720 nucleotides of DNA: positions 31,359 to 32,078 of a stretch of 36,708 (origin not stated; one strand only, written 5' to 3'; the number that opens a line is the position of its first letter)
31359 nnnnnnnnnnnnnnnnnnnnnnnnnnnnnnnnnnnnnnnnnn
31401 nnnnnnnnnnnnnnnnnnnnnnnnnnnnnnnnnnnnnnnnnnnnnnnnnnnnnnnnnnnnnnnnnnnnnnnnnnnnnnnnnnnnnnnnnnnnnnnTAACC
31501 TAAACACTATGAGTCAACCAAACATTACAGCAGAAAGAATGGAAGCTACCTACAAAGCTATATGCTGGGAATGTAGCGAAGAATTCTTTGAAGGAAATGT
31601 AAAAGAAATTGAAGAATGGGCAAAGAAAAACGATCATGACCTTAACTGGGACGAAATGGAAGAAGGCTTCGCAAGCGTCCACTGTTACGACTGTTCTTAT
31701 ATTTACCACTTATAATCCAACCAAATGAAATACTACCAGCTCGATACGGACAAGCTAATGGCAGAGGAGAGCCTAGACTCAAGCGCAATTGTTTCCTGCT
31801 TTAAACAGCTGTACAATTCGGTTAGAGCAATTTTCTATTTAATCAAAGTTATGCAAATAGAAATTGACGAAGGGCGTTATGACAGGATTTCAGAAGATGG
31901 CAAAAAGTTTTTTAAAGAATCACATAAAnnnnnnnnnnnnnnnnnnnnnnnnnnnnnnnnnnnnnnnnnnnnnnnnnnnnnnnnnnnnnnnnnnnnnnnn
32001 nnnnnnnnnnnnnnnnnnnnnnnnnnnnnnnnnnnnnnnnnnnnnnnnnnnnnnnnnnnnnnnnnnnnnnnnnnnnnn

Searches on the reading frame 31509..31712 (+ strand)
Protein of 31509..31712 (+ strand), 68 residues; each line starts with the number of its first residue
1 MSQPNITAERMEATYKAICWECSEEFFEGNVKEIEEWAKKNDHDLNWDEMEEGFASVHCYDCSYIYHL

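Call 22: search_protein_families(library=phrogs, proteins=[window:31509-31712:+], max_evalue=0.01)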
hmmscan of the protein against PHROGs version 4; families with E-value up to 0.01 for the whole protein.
window:31509-31712:+ (68 aa): 0 families

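Call 23: search_protein_families(library=pfam, proteins=[window:31509-31712:+], max_evalue=0.01)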
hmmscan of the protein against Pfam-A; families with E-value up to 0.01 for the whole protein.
window:31509-31712:+ (68 aa): 0 families

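Call 67: search_protein_families(library=ncbifam, proteins=[window:31509-31712:+], max_evalue=0.01)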
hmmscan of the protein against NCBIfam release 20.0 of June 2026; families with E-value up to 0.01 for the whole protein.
window:31509-31712:+ (68 aa): 1 family
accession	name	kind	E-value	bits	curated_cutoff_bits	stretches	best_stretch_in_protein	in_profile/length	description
NF008448.1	PRK11295.1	equivalog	0.0051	17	87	1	13-49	21-57/113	YajD family HNH nuclease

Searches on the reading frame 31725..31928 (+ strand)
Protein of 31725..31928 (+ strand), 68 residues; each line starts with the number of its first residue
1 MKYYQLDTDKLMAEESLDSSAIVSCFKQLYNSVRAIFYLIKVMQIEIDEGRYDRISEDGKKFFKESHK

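Call 22: search_protein_families(library=phrogs, proteins=[window:31725-31928:+], max_evalue=0.01)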
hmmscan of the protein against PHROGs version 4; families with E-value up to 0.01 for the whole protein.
window:31725-31928:+ (68 aa): 0 families

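Call 23: search_protein_families(library=pfam, proteins=[window:31725-31928:+], max_evalue=0.01)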
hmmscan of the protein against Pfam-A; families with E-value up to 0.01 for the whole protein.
window:31725-31928:+ (68 aa): 0 families

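Call 67: search_protein_families(library=ncbifam, proteins=[window:31725-31928:+], max_evalue=0.01)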
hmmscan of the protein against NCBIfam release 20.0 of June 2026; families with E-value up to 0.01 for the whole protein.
window:31725-31928:+ (68 aa): 0 families
